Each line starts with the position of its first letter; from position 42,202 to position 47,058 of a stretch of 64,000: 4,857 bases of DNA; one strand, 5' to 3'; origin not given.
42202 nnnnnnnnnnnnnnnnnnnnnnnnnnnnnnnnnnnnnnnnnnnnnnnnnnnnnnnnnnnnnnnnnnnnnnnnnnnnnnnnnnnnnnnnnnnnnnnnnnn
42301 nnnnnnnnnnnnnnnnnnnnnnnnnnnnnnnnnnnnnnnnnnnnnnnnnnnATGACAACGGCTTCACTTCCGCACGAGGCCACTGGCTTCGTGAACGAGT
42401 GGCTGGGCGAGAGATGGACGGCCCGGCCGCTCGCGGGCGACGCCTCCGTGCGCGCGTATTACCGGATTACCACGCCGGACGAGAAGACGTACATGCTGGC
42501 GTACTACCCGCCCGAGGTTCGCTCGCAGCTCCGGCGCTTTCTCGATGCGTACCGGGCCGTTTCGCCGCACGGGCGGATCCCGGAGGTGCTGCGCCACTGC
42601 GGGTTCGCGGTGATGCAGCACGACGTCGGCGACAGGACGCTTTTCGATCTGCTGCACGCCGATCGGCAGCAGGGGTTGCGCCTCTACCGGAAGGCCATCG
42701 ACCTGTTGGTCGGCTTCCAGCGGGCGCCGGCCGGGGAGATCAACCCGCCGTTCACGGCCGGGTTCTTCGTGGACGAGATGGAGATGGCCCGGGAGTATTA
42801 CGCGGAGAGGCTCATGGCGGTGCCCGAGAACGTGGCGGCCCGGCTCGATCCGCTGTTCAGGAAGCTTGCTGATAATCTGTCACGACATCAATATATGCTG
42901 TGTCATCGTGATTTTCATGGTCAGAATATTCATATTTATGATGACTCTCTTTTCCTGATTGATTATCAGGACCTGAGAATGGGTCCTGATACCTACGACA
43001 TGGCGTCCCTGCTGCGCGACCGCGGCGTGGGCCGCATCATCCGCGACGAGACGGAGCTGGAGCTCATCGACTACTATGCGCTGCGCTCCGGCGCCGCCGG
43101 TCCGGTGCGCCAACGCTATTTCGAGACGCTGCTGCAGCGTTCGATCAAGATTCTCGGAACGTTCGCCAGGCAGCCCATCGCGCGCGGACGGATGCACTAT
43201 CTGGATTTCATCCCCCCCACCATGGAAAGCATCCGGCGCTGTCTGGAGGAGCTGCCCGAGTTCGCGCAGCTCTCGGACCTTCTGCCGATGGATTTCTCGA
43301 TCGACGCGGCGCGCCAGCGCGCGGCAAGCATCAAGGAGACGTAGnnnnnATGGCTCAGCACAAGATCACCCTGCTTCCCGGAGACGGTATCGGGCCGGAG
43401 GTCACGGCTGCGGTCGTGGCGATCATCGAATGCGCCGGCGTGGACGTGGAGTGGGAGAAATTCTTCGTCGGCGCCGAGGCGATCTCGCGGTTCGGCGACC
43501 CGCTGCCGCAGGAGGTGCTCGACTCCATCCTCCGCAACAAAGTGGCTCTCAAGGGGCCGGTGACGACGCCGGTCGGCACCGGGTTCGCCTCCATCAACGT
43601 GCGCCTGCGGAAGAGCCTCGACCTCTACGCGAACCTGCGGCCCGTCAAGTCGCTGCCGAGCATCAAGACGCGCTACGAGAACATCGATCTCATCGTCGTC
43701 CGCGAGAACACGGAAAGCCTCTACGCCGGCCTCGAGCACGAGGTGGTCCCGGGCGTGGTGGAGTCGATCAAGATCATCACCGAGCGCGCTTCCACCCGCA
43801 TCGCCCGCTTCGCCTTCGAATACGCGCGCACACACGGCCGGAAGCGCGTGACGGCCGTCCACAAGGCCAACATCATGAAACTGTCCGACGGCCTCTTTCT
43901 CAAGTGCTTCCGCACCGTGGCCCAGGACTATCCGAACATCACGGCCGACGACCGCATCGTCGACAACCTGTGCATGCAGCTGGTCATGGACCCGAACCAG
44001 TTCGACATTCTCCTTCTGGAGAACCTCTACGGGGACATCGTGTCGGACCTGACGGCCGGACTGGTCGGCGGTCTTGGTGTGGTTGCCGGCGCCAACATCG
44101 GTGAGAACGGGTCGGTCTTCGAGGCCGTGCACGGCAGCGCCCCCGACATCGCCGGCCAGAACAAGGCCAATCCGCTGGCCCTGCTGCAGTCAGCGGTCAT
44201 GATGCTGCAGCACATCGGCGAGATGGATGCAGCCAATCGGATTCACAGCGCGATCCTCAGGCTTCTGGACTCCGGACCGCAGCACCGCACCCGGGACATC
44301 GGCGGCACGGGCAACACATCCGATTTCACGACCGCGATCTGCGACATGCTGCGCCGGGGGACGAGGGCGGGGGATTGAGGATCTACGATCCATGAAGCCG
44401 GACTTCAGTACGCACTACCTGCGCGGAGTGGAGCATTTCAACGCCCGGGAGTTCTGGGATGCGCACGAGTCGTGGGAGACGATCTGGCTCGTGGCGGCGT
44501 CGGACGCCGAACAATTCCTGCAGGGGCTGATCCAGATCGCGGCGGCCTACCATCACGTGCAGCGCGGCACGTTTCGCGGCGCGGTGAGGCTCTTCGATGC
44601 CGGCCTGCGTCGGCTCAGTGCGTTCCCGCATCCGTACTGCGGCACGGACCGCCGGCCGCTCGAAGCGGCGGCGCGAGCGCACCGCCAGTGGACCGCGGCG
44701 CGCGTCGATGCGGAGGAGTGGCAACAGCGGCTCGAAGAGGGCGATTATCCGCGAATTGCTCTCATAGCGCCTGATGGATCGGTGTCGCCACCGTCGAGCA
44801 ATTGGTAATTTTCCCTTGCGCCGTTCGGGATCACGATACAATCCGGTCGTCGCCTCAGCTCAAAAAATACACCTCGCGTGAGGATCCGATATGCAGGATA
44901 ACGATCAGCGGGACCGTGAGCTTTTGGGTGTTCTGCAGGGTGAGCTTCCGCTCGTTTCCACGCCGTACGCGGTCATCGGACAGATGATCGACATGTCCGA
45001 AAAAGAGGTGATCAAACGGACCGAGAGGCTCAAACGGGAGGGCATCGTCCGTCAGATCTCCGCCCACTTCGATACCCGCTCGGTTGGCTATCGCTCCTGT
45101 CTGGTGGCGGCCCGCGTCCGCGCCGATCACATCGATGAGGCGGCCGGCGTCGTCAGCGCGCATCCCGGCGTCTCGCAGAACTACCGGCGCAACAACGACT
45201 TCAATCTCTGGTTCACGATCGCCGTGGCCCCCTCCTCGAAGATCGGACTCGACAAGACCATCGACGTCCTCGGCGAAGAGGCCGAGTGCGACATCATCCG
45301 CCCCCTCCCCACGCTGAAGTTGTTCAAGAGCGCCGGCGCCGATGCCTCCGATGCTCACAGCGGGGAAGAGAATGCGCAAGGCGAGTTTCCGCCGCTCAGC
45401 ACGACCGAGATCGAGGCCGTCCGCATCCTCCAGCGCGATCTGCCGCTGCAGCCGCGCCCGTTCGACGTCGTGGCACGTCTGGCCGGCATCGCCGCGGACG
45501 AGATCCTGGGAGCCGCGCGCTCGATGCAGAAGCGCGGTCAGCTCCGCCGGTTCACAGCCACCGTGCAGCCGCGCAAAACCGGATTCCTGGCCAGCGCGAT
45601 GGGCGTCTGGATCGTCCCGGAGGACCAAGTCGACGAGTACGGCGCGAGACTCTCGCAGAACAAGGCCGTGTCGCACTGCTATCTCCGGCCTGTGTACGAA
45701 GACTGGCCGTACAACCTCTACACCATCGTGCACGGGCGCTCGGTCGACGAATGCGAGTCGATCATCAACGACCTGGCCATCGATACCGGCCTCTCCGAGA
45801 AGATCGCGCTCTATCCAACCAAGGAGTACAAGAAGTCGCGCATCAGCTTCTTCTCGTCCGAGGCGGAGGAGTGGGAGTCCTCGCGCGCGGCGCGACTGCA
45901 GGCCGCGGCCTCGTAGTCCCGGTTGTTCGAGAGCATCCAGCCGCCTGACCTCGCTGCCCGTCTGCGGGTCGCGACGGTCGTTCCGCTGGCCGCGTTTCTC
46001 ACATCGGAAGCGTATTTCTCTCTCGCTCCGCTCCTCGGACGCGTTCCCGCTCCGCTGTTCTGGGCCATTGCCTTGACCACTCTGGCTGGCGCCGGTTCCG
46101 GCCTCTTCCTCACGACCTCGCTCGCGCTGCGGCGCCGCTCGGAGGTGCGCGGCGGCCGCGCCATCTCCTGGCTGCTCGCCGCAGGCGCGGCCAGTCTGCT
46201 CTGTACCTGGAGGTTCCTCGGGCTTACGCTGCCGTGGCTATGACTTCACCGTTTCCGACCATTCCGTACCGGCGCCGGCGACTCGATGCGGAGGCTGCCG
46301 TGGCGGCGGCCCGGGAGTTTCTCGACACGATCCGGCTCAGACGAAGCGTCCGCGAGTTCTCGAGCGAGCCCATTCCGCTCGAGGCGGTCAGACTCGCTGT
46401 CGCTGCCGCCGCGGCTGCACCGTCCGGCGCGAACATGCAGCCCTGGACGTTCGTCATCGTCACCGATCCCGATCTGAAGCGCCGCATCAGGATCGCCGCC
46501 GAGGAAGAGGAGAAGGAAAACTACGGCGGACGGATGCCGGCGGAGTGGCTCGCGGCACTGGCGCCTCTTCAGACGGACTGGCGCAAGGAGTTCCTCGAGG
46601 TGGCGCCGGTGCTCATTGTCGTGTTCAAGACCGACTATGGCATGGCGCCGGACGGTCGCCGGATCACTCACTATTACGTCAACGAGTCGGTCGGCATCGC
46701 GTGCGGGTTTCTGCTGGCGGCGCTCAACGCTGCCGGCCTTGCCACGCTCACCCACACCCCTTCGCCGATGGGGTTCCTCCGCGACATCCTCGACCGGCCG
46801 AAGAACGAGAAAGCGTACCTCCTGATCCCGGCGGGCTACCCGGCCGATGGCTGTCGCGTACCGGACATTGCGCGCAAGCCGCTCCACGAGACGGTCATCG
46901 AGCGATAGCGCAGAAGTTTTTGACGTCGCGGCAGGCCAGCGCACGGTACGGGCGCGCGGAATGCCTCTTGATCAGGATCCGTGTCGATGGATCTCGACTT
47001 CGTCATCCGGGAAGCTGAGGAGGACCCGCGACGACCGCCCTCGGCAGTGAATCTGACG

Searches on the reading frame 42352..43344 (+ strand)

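Call 9: search_protein_families(library=pfam, proteins=[window:42352-43344:+], max_evalue=0.001)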
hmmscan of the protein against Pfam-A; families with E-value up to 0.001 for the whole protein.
window:42352-43344:+ (330 aa): 2 families
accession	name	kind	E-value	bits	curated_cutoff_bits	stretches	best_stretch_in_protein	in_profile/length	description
PF01636.29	APH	-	9.5e-22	78.4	23.2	1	23-235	1-222/239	Phosphotransferase enzyme family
PF02958.26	EcKL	-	0.00062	19.6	22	1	148-242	186-281/294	Ecdysteroid kinase-like family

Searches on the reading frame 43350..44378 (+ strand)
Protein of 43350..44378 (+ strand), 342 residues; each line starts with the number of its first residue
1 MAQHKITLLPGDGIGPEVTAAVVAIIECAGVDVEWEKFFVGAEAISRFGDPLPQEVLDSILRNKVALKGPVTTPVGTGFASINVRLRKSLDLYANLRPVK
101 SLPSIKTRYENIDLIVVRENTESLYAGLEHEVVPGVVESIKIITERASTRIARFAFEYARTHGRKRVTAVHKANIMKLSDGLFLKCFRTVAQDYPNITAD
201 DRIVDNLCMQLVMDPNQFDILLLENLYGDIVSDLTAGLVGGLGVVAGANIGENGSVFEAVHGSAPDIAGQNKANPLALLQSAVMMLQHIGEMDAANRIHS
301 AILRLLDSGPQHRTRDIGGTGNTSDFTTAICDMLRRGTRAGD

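Call 9: search_protein_families(library=pfam, proteins=[window:43350-44378:+], max_evalue=0.001)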
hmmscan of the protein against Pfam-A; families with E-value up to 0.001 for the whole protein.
window:43350-44378:+ (342 aa): 1 family
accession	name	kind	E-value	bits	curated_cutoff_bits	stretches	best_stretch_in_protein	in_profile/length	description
PF00180.25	Iso_dh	-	3e-105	352.8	27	1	5-330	1-348/348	Isocitrate/isopropylmalate dehydrogenase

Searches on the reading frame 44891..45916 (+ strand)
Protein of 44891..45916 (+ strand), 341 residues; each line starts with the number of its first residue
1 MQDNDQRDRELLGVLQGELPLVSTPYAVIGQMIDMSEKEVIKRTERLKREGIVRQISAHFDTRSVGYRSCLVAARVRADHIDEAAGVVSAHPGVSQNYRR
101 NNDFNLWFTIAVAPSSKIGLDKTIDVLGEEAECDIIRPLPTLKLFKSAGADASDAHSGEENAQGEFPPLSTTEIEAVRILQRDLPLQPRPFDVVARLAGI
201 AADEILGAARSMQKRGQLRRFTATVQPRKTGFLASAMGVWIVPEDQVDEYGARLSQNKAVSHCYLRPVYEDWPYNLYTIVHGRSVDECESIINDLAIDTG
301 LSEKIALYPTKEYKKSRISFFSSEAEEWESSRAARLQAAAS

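Call 9: search_protein_families(library=pfam, proteins=[window:44891-45916:+], max_evalue=0.001)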
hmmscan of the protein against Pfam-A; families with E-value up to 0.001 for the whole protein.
window:44891-45916:+ (341 aa): 3 families
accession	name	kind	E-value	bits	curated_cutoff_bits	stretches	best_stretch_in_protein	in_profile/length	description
PF17805.7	AsnC_trans_reg2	-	6.8e-44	148.4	27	2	229-314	1-86/86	AsnC-like ligand binding domain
PF22451.2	NirdL-like_HTH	-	1.1e-28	99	27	2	8-54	1-47/47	Siroheme decarboxylase NirDL-like HTH domain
PF13404.12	HTH_AsnC-type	-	2.7e-06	27.5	27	1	5-48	2-42/42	AsnC-type helix-turn-helix domain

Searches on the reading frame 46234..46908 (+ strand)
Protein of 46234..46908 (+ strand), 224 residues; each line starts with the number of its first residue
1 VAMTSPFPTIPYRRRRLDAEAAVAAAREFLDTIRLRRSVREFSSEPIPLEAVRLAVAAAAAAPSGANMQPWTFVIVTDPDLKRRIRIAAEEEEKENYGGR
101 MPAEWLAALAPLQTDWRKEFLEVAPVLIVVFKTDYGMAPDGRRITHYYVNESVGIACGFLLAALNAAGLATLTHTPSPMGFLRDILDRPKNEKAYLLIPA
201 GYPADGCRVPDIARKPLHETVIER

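Call 9: search_protein_families(library=pfam, proteins=[window:46234-46908:+], max_evalue=0.001)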
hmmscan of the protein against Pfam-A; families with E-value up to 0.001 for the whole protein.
window:46234-46908:+ (224 aa): 2 families
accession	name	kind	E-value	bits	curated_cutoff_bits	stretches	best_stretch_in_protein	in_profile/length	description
PF00881.29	Nitroreductase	-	2.4e-22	80.4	23.5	1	33-202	1-167/167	Nitroreductase family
PF14512.11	TM1586_NiRdase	-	2.2e-06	27.9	27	0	54-81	162-189/215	Putative TM nitroreductase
